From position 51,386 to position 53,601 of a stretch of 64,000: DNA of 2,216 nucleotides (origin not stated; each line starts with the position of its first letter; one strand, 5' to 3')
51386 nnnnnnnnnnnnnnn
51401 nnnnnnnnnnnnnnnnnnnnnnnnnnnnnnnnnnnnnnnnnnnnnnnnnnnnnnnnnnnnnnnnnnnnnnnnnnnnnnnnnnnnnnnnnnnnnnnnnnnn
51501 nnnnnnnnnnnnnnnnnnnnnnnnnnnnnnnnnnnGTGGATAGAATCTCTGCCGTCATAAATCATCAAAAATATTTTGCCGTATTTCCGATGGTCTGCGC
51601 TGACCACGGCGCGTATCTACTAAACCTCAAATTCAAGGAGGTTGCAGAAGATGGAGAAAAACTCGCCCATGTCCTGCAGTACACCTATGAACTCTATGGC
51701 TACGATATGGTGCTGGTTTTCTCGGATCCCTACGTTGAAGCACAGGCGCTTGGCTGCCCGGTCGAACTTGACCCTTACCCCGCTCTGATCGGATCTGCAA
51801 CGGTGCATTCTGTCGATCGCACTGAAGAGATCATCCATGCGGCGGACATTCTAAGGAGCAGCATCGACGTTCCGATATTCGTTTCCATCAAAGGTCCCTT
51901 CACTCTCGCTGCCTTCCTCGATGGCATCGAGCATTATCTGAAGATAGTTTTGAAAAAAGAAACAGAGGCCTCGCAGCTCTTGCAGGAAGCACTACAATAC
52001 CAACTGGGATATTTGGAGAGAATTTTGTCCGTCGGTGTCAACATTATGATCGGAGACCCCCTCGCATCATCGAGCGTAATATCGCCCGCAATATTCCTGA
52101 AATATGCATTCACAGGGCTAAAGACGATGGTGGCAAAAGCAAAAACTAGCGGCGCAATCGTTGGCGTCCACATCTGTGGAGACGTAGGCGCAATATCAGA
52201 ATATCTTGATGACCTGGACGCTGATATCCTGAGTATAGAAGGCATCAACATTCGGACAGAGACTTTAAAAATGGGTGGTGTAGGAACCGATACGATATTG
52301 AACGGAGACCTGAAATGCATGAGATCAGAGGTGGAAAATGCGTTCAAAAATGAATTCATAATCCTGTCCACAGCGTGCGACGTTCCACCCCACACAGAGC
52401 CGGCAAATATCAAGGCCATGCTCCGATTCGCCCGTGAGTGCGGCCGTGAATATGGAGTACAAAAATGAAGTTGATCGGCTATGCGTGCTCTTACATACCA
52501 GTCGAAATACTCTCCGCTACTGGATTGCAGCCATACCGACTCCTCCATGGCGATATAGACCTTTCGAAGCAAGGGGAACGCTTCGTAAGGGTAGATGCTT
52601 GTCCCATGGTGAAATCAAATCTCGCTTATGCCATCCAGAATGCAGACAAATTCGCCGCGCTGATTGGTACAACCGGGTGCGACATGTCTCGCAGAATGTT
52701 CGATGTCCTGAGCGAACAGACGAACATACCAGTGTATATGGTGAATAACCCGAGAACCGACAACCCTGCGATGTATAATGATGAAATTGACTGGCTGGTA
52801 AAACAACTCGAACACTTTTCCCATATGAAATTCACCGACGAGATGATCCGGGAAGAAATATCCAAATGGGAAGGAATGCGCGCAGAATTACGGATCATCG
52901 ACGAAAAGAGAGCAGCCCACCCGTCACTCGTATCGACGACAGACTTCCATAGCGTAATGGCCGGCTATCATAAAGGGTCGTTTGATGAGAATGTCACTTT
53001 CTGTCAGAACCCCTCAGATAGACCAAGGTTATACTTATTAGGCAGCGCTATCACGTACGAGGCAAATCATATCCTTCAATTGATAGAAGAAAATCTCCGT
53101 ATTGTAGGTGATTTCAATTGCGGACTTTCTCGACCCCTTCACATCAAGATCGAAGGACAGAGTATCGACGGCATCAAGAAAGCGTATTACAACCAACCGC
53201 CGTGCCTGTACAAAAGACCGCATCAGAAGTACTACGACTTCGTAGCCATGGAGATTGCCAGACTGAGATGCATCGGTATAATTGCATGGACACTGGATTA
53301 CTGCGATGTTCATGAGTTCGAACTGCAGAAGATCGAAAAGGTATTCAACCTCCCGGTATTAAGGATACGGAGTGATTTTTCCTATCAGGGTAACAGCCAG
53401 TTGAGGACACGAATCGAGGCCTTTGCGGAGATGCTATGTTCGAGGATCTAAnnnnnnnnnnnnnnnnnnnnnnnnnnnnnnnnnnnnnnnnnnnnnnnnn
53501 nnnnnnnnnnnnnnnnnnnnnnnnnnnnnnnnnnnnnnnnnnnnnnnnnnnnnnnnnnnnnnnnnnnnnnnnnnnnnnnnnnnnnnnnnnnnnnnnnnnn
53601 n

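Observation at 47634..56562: Operon coupling a corrinoid methyltransferase set to three HgdAB/BcrBC-like proteins and two HgdC-type ATPases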

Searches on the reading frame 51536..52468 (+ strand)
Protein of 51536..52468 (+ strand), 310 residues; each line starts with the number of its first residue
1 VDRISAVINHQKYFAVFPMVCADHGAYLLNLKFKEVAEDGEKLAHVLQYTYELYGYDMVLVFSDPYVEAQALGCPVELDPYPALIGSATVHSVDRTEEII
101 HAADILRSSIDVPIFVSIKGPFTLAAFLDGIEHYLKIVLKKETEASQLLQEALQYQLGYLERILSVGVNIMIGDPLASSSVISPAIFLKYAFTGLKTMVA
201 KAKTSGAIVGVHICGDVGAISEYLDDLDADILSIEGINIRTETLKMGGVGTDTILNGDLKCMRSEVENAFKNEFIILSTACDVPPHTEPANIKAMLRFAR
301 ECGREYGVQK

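Call 3: search_protein_families(library=pfam, proteins=[window:51536-52468:+], max_evalue=0.01)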
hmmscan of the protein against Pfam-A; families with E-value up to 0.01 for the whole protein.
window:51536-52468:+ (310 aa): 1 family
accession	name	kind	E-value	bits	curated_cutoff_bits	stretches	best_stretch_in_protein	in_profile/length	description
PF01208.23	URO-D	-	1.2e-36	126.9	23.9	1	29-301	38-345/346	Uroporphyrinogen decarboxylase (URO-D)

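Call 13: search_protein_families(library=ncbifam, proteins=[window:51536-52468:+], max_evalue=0.001)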
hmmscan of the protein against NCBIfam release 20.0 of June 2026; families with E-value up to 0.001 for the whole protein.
window:51536-52468:+ (310 aa): 5 families
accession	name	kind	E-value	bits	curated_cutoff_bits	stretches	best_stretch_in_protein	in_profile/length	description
NF004889.0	PRK06252.1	subfamily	4.3e-36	124.6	244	1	36-302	46-336/340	methylcobalamin:coenzyme M methyltransferase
NF040654.1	MtaA_Meth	equivalog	4.8e-30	104.6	400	1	35-297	42-330/337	methylcobamide:CoM methyltransferase MtaA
TIGR01463.1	mtaA_cmuA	subfamily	4.2e-29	101.9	235.4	1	32-301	41-337/340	MtaA/CmuA family methyltransferase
NF041608.1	methylcob_mtaseMtbA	equivalog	1.7e-18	66.8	600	1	34-301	44-336/339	methylcobamide:CoM methyltransferase MtbA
TIGR01464.1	hemE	equivalog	4.1e-06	26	302.95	1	32-235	38-260/338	uroporphyrinogen decarboxylase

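Call 62: search_solved_structures(query=window:51536-52468:+, max_evalue=0.001, show_alignments=1)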
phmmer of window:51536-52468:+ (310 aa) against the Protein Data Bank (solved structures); distinct sequences matched with E-value up to 0.001: 1.
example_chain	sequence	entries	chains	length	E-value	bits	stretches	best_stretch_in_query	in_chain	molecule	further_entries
4ay7_A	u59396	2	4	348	8.4e-16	61.5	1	80-297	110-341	METHYLCOBALAMIN: COENZYME M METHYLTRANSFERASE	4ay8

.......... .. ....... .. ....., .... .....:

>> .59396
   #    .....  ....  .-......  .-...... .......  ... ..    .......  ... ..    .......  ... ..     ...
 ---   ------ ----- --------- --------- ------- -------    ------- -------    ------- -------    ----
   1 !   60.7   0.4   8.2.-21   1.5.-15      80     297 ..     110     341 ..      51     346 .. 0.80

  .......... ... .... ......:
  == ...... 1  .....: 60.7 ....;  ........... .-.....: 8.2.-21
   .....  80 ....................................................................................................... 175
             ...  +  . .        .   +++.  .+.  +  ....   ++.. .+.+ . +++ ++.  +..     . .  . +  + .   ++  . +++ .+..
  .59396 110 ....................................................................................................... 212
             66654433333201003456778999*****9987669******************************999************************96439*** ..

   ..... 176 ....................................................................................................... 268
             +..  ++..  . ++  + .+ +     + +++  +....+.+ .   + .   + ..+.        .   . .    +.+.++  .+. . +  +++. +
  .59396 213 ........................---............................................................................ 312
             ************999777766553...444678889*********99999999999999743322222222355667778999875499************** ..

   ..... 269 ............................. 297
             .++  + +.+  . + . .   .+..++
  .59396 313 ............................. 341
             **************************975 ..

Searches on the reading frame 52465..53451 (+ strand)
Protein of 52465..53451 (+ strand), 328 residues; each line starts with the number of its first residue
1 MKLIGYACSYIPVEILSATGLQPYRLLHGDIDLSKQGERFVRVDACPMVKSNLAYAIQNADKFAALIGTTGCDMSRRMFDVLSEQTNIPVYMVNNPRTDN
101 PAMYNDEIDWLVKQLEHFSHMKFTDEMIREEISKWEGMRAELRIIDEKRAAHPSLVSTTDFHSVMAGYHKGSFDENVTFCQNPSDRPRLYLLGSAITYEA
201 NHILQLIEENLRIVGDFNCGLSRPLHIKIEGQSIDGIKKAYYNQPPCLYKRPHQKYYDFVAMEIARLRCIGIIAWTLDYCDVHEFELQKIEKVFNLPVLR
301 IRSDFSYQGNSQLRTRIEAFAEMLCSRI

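Call 3: search_protein_families(library=pfam, proteins=[window:52465-53451:+], max_evalue=0.01)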
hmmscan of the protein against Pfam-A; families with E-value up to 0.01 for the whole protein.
window:52465-53451:+ (328 aa): 1 family
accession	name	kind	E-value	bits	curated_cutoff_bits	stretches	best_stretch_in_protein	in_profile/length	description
PF06050.19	HGD-D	-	3.3e-56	191.8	28.4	1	8-324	1-342/342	2-hydroxyglutaryl-CoA dehydratase, D-component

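Call 13: search_protein_families(library=ncbifam, proteins=[window:52465-53451:+], max_evalue=0.001)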
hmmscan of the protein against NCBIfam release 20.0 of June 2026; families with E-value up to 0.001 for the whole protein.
window:52465-53451:+ (328 aa): 4 families
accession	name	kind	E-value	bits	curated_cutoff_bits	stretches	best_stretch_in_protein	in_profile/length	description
NF040772.1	double_cubane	equivalog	3.5e-43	148.1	350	1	2-324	21-372/372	double-cubane-cluster-containing anaerobic reductase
NF052456.1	HyiscapDhHadC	equivalog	6.3e-18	64.8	700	1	2-324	29-372/372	(R)-2-hydroxyisocaproyl-CoA dehydratase subunit beta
TIGR03190.1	benz_CoA_bzdN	equivalog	1.9e-07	30.2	453.8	1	5-325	31-372/377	benzoyl-CoA reductase, bzd-type, subunit N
TIGR02263.1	benz_CoA_red_C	equivalog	7.8e-06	25.1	421.15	1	2-165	31-201/380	benzoyl-CoA reductase subunit C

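Call 41: search_solved_structures(query=window:52465-53451:+, max_evalue=0.001, show_alignments=1)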
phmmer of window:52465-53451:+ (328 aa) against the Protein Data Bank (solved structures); distinct sequences matched with E-value up to 0.001: 5.
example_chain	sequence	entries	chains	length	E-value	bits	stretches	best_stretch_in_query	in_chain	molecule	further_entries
7yyl_C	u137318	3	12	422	2.9e-19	72.7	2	3-159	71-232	Dehydratase family protein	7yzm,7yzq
6eno_A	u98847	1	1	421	3.6e-19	72.4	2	3-159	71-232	Dehydratase family protein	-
3o3m_B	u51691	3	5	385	3.3e-11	46.2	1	2-325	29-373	beta subunit 2-hydroxyacyl-CoA dehydratase | beta-subunit 2-hydroxyacyl-CoA dehydratase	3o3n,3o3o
8s02_B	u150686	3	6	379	6.8e-08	35.3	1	4-325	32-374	BzdN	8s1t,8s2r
9g87_B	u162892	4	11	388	0.00021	23.9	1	2-158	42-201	3-methylbenzoyl-CoA reductase gamma subunit MbdN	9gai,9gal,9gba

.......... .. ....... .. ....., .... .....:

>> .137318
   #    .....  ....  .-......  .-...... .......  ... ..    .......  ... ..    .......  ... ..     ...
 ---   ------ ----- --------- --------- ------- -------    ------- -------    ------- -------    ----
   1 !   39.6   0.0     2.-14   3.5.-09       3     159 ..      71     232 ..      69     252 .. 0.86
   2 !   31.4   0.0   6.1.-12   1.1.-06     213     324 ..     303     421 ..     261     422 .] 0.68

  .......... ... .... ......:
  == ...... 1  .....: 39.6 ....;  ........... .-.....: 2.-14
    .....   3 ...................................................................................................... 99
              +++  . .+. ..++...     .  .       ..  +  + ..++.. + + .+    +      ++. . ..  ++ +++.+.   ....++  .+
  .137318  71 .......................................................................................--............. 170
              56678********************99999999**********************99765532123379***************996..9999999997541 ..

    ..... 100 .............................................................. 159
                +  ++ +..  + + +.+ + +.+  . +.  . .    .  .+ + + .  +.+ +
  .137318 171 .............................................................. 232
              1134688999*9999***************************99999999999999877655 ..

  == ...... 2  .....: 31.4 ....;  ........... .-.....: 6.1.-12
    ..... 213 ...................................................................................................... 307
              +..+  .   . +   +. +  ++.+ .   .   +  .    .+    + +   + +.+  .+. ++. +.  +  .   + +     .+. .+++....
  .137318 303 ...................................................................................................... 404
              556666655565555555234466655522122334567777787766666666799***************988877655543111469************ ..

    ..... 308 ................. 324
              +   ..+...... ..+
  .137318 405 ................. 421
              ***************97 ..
